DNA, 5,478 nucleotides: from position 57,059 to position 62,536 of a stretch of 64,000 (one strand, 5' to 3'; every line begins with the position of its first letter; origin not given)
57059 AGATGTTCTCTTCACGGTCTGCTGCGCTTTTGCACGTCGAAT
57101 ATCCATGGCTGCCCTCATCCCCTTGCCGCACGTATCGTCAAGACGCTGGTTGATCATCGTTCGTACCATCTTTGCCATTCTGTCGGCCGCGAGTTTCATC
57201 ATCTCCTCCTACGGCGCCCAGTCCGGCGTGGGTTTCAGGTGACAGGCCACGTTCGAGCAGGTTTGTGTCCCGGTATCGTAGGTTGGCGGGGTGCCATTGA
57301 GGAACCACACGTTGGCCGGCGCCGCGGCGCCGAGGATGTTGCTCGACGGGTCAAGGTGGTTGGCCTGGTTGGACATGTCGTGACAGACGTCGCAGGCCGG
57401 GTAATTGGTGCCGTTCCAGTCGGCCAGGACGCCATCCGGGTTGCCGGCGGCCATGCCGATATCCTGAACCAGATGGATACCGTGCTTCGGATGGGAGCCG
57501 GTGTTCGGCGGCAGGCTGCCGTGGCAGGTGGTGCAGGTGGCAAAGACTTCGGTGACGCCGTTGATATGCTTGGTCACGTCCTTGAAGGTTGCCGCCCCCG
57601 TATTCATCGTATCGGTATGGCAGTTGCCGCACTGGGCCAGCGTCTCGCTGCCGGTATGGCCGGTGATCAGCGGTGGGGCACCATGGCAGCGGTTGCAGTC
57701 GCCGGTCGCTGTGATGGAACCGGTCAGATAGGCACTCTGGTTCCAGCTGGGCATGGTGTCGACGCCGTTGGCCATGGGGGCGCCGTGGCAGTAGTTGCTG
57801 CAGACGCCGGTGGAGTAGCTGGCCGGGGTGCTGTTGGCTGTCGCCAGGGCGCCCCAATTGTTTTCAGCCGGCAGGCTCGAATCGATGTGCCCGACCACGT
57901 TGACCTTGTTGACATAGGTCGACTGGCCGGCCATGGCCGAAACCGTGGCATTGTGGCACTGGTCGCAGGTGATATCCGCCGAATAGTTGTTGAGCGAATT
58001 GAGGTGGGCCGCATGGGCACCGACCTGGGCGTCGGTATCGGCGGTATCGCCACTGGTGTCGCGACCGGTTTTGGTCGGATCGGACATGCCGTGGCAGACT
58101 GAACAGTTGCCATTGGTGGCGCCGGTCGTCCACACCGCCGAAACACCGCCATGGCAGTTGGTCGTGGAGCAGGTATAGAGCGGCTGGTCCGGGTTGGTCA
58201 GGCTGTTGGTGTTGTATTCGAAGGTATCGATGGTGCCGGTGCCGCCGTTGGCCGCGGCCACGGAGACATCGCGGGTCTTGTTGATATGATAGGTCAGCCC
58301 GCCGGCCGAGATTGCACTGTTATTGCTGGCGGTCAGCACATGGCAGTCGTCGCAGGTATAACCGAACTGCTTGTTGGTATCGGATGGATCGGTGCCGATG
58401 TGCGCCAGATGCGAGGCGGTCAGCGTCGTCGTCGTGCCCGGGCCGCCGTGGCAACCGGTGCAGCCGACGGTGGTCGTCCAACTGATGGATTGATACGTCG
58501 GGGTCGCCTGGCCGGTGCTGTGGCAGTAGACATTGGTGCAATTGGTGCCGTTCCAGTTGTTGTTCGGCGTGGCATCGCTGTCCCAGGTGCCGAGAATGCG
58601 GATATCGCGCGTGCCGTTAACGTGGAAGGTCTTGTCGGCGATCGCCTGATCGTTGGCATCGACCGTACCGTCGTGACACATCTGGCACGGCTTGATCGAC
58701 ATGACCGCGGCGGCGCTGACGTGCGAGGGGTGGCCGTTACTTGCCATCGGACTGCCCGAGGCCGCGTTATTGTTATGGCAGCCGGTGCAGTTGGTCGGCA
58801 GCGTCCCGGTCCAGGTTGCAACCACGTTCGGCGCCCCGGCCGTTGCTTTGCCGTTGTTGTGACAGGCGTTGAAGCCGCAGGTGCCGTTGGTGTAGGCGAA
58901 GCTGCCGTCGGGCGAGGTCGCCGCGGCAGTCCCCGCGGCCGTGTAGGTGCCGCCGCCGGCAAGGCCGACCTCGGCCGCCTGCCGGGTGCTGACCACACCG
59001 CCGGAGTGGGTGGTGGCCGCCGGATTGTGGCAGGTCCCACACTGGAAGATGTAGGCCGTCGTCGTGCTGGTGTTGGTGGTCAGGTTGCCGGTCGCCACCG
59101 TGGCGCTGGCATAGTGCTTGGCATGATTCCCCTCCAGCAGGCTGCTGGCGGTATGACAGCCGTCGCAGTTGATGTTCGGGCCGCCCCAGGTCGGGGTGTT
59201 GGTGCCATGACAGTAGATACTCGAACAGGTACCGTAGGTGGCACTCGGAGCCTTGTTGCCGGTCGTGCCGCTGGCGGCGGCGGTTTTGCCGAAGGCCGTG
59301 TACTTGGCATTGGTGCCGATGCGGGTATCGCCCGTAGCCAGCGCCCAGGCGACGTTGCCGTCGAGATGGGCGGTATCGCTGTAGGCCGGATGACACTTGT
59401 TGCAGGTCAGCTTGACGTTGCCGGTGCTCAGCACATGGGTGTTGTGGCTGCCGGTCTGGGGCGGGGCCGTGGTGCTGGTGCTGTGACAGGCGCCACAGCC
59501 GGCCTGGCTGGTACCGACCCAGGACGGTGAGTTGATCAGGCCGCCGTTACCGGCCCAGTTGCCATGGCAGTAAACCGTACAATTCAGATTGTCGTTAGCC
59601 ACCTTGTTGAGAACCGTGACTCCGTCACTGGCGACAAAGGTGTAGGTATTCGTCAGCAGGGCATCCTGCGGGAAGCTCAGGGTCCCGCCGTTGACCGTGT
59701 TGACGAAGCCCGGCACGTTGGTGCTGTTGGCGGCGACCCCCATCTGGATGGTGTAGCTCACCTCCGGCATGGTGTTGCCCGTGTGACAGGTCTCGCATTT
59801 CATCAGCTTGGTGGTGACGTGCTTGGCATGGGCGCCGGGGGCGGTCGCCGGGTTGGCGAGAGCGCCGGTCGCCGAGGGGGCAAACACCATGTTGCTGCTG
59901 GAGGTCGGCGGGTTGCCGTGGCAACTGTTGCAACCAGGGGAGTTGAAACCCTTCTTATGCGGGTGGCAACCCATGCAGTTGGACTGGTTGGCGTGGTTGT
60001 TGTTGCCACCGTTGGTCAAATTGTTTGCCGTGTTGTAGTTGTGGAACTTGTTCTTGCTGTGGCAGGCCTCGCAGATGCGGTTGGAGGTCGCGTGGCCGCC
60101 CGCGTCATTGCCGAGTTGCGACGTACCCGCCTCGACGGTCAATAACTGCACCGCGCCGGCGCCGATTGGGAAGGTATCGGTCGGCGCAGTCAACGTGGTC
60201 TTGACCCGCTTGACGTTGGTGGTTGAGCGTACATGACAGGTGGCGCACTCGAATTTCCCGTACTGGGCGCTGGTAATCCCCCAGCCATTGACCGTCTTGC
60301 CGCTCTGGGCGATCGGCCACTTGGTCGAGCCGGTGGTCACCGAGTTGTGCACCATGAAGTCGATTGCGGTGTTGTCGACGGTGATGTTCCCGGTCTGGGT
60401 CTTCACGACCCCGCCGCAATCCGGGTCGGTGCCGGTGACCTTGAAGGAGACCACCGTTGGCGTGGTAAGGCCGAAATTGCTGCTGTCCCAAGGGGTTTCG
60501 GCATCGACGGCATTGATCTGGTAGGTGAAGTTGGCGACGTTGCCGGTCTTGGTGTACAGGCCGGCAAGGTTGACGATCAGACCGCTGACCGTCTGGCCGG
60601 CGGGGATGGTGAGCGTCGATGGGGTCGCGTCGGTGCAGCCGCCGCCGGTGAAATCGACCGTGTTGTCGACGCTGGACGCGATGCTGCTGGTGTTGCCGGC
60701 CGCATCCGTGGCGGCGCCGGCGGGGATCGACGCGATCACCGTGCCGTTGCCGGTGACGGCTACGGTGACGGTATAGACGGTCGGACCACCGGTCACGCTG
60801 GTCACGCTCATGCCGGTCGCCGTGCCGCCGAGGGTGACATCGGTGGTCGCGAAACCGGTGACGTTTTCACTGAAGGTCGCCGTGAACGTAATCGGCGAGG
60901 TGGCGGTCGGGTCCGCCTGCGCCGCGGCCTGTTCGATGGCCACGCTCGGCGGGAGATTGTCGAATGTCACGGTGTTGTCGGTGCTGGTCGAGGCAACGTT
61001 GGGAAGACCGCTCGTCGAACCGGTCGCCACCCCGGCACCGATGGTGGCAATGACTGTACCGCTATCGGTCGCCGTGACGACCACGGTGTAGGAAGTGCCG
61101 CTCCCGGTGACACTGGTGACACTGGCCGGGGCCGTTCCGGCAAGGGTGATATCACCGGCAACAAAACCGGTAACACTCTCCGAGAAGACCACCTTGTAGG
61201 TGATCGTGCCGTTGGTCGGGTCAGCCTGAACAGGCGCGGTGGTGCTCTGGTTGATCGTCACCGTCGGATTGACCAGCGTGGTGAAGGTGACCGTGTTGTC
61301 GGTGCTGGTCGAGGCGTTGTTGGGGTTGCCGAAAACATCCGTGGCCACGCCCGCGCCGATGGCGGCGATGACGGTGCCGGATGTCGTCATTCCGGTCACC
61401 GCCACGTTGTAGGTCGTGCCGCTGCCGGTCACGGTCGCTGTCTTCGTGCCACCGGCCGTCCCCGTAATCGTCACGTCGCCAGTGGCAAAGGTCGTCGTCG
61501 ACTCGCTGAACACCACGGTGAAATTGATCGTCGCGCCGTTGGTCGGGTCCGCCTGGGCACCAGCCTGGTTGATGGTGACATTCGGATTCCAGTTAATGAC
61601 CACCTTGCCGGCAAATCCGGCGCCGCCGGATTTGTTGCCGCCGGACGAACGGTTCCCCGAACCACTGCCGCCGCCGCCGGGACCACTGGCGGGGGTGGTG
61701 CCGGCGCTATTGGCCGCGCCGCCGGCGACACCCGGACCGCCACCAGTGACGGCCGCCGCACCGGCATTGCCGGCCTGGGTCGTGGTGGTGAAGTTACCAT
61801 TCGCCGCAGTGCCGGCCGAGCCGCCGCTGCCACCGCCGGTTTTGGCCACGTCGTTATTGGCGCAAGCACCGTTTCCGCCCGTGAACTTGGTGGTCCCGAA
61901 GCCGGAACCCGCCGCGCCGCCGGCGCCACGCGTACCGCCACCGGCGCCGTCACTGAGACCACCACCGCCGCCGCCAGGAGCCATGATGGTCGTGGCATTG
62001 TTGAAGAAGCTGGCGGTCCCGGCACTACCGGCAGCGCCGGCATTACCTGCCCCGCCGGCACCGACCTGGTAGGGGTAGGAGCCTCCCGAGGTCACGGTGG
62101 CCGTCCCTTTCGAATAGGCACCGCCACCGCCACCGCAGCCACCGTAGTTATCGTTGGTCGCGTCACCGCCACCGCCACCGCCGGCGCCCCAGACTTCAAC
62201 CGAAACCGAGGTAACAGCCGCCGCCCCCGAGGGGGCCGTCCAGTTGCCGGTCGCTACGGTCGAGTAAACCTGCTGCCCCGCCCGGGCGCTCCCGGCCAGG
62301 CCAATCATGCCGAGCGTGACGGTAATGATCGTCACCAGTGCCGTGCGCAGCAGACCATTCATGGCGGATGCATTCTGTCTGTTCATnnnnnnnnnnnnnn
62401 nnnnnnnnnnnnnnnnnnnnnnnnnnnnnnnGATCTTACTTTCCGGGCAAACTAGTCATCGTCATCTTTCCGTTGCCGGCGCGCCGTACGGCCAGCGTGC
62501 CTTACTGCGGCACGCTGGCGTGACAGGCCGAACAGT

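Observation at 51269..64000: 12.7-kb string of three tandem mega-cytochrome genes with about 70 candidate heme sites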

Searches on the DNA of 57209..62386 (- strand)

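Call 39: search_rna_families(sources=[L003, L006, L001], threshold=gathering)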
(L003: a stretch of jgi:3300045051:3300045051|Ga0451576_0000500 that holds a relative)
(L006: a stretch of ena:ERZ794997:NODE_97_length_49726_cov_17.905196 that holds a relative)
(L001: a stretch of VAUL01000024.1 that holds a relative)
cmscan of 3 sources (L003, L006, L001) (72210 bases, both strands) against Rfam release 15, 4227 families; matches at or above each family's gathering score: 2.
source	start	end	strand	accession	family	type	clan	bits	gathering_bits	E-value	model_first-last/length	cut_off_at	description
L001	4643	4721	+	RF01051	c-di-GMP-I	Cis-reg; riboswitch;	CL00126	61.4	35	1.6e-09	1-87/87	no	c-di-GMP-I riboswitch aptamer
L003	3762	3841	+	RF01051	c-di-GMP-I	Cis-reg; riboswitch;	CL00126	54.6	35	7.3e-08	1-87/87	no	c-di-GMP-I riboswitch aptamer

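Call 41: search_rna_families(sources=[L003, L006], threshold=evalue, max_evalue=0.1, show_alignments=3)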
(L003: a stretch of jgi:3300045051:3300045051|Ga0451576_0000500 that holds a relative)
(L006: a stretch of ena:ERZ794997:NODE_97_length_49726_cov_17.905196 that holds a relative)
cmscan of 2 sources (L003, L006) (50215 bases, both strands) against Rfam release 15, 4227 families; matches with E-value up to 0.1: 2.
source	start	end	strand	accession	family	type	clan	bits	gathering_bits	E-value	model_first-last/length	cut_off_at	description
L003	3763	3842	+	RF03168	c-di-GMP-I-UAU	Cis-reg; riboswitch;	CL00126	55.1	65.9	3.2e-09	1-81/81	no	c-di-GMP-I-UAU riboswitch aptamer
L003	20436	20464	+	RF01837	toga_FSE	Cis-reg; frameshift_element;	-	31.5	40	0.018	1-29/29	no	togavirus ribosomal frameshift element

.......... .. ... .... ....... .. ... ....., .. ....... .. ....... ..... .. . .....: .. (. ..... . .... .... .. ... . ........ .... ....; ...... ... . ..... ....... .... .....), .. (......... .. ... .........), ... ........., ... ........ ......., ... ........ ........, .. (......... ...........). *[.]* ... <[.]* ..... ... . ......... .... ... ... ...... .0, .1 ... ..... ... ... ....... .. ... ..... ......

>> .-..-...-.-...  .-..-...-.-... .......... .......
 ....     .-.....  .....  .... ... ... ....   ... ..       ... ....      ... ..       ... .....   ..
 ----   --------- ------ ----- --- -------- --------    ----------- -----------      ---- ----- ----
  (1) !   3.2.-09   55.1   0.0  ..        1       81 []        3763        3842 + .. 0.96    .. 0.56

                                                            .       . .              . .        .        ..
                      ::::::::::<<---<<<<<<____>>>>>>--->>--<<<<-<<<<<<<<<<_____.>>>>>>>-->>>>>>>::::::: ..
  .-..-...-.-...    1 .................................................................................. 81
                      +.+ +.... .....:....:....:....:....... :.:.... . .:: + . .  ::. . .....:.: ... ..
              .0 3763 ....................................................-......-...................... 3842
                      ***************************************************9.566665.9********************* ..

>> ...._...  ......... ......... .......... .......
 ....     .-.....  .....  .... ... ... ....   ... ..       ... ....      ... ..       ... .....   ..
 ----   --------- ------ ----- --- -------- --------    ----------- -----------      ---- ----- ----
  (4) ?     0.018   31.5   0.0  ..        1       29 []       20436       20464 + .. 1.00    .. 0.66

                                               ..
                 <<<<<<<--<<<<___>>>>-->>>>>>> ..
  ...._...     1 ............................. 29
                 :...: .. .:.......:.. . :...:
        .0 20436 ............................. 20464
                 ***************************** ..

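Call 90: search_rna_families(sources=[L008, L009, L010, L011, L012, L013, L015, L016, L017, L018], threshold=gathering)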
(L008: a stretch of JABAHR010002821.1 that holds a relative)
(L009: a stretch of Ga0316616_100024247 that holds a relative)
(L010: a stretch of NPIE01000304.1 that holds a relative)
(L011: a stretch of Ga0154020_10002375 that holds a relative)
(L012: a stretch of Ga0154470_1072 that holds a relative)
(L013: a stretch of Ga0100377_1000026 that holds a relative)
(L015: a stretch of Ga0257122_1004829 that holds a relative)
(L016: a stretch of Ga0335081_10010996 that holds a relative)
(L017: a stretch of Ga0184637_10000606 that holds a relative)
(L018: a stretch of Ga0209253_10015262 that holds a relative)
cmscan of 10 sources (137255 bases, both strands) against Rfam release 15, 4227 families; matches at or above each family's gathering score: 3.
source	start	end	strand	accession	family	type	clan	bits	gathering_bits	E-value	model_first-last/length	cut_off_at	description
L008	2245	2342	+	RF01051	c-di-GMP-I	Cis-reg; riboswitch;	CL00126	55.7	35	7.6e-08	1-87/87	no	c-di-GMP-I riboswitch aptamer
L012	22141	22216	-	RF01051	c-di-GMP-I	Cis-reg; riboswitch;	CL00126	49.9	35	2e-06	1-87/87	no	c-di-GMP-I riboswitch aptamer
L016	9187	9249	-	RF03057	nhaA-I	Cis-reg; riboswitch;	-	37.6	37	0.0014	1-55/55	no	nhaA-I RNA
